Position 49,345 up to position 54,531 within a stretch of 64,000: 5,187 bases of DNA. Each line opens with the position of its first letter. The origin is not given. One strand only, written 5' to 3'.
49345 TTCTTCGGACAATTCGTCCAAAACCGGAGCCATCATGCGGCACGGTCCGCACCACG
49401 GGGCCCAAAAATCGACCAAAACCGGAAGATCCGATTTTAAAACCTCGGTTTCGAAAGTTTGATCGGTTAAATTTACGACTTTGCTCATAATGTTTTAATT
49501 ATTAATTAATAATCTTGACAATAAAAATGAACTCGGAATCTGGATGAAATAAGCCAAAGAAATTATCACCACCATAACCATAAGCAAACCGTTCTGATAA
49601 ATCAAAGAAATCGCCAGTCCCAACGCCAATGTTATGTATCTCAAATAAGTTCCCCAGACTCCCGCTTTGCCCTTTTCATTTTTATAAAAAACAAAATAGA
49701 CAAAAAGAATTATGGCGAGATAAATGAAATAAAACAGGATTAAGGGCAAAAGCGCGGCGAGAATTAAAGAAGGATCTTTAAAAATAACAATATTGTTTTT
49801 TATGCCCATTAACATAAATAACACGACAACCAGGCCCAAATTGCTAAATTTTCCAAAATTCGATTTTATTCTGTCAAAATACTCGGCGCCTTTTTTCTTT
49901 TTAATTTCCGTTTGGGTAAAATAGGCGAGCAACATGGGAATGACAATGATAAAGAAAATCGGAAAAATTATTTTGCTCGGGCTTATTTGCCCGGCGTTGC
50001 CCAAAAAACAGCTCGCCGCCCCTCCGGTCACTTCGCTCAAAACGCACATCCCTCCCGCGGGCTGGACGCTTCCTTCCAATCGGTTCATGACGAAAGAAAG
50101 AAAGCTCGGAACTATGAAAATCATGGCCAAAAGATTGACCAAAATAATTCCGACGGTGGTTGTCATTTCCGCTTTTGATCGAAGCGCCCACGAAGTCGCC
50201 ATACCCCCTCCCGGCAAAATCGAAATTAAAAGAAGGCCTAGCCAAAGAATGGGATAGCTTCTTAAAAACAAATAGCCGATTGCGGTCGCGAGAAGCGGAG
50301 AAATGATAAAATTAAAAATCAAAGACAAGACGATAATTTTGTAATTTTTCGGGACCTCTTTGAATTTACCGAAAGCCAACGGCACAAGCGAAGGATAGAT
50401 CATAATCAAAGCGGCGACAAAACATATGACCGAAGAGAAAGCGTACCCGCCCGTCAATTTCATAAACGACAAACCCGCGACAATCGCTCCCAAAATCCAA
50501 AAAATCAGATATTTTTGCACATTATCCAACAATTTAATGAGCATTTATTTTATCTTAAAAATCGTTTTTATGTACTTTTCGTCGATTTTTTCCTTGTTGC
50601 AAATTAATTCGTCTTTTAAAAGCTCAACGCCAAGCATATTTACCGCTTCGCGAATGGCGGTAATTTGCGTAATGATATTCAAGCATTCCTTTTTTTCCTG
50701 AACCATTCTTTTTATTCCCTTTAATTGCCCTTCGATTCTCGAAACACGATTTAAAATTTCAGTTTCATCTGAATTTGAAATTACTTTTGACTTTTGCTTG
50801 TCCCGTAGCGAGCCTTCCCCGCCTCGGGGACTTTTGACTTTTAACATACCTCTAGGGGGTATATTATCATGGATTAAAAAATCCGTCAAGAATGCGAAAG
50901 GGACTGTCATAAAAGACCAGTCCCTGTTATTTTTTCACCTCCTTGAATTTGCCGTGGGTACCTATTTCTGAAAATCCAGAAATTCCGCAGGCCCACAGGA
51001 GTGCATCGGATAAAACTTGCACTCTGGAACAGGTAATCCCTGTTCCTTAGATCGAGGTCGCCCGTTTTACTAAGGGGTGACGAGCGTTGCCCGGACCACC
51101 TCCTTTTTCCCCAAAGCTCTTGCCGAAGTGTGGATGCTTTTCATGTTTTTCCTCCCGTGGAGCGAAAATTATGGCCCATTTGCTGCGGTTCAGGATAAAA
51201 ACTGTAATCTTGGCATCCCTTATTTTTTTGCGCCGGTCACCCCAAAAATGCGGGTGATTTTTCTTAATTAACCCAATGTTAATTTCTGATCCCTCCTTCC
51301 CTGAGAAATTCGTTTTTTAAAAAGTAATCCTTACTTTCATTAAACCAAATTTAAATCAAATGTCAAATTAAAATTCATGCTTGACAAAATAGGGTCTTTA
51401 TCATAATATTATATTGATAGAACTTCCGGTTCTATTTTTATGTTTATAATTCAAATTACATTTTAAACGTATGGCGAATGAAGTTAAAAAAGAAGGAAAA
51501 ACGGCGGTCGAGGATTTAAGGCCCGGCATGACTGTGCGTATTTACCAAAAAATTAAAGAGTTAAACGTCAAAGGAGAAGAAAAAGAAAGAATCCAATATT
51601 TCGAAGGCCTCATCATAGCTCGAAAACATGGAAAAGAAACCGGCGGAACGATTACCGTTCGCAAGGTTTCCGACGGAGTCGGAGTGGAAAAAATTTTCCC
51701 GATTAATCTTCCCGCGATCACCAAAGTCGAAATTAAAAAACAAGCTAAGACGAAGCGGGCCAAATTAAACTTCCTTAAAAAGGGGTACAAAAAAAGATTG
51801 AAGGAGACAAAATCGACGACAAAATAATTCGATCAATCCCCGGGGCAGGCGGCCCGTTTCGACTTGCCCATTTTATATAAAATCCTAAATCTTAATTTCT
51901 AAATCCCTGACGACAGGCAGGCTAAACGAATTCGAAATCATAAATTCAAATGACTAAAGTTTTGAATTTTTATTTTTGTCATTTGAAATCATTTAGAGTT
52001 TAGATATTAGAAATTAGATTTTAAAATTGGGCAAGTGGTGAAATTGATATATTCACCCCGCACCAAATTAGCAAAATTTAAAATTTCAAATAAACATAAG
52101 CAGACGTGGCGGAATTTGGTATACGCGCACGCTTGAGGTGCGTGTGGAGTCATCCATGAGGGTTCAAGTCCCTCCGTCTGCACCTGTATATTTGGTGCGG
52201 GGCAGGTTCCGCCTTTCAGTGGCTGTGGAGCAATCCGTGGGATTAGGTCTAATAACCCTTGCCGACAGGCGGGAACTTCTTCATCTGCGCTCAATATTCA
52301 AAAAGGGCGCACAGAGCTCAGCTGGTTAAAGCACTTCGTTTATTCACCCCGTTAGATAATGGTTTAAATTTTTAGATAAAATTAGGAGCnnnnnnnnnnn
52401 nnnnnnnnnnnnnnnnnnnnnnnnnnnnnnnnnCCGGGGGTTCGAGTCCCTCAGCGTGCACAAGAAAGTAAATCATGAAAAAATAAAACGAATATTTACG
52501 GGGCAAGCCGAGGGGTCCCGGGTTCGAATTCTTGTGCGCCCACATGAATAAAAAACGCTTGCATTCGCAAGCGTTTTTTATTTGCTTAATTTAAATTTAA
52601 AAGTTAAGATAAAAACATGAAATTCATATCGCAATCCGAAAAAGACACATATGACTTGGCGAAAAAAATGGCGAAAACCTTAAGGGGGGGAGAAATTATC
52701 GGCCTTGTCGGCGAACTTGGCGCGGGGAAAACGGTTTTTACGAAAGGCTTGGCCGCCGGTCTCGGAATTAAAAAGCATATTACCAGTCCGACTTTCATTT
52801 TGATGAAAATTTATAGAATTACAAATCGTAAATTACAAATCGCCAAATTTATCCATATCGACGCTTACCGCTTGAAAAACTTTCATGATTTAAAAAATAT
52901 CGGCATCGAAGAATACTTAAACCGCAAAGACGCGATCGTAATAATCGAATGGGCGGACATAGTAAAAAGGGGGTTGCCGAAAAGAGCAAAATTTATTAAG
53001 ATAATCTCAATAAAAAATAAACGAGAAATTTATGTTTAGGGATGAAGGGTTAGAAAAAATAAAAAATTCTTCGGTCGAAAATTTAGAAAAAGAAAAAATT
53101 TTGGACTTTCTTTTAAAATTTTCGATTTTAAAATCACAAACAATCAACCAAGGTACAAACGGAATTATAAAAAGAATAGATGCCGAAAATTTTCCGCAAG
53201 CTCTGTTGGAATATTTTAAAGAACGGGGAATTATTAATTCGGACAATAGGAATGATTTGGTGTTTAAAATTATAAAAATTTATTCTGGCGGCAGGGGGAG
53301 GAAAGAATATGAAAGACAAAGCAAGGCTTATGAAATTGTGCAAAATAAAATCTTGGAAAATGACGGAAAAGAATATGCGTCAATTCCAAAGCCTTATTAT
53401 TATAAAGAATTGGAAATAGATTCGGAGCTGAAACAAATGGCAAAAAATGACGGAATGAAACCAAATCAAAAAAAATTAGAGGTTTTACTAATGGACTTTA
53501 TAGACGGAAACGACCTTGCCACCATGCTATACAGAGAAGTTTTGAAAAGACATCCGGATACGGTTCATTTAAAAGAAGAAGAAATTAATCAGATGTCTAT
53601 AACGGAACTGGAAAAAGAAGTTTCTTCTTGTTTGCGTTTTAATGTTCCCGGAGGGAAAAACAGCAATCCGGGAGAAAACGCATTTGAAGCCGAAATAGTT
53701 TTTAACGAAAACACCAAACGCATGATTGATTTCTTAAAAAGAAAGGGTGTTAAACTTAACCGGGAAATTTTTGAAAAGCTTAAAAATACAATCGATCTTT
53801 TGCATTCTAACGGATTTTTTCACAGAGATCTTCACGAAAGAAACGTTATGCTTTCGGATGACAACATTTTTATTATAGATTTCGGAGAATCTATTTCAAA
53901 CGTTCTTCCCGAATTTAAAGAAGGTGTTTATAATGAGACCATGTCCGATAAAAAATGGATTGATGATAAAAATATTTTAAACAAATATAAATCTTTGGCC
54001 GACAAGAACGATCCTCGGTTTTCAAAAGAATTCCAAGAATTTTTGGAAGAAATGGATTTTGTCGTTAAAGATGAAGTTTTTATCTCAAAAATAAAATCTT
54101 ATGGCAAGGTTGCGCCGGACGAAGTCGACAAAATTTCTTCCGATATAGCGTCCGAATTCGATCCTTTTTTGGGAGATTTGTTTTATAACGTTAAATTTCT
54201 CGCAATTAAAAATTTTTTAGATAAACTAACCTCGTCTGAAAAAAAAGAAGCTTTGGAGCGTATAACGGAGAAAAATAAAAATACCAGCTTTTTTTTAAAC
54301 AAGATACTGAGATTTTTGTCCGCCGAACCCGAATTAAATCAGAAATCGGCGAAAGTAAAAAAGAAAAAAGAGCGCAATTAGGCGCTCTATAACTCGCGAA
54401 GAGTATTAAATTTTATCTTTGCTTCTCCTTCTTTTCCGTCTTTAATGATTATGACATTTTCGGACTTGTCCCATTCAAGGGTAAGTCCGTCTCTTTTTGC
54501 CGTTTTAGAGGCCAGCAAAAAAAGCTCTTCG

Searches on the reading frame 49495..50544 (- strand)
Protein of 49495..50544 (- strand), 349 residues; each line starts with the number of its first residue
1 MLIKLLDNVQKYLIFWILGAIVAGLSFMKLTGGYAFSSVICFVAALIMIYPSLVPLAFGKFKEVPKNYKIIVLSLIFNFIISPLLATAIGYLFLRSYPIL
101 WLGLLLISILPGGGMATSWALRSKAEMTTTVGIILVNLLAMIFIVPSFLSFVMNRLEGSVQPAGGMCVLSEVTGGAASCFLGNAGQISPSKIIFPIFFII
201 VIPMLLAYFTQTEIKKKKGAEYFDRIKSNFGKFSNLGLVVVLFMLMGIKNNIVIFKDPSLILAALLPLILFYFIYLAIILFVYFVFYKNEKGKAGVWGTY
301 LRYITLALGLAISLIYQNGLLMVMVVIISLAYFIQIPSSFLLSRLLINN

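Call 7: search_protein_families(library=pfam, proteins=[window:49495-50544:-], max_evalue=0.001)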
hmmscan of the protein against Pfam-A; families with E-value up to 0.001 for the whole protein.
window:49495-50544:- (349 aa): 1 family
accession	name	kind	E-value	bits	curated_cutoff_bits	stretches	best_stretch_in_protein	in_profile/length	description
PF01758.21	SBF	-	8.7e-18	65.1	24.3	1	46-253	5-188/191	Sodium Bile acid symporter family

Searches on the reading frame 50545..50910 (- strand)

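Call 7: search_protein_families(library=pfam, proteins=[window:50545-50910:-], max_evalue=0.001)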
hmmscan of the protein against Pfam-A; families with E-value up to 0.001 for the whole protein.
window:50545-50910:- (121 aa): 1 family
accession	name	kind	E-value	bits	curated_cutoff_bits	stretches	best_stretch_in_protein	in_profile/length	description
PF02583.22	Trns_repr_metal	-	1.2e-18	67.7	22.8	1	49-102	2-55/78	Metal-sensitive transcriptional repressor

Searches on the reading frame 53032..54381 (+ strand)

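Call 7: search_protein_families(library=pfam, proteins=[window:53032-54381:+], max_evalue=0.001)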
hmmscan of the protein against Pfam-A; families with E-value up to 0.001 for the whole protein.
window:53032-54381:+ (449 aa): 5 families
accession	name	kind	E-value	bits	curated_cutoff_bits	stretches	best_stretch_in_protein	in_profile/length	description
PF00069.31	Pkinase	-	3.2e-07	30.5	31.7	1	242-288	99-146/263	Protein kinase domain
PF01636.29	APH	-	7.6e-07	29.6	23.2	1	113-286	52-196/239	Phosphotransferase enzyme family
PF01163.29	RIO1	-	4.4e-06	26.9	22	1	242-290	105-154/187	RIO domain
PF07714.23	PK_Tyr_Ser-Thr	-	0.00036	20.4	23.1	1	242-285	103-147/258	Protein tyrosine and serine/threonine kinase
PF19974.5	TCAD9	-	0.00049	19.8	40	1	260-286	297-323/429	Ternary complex associated domain 9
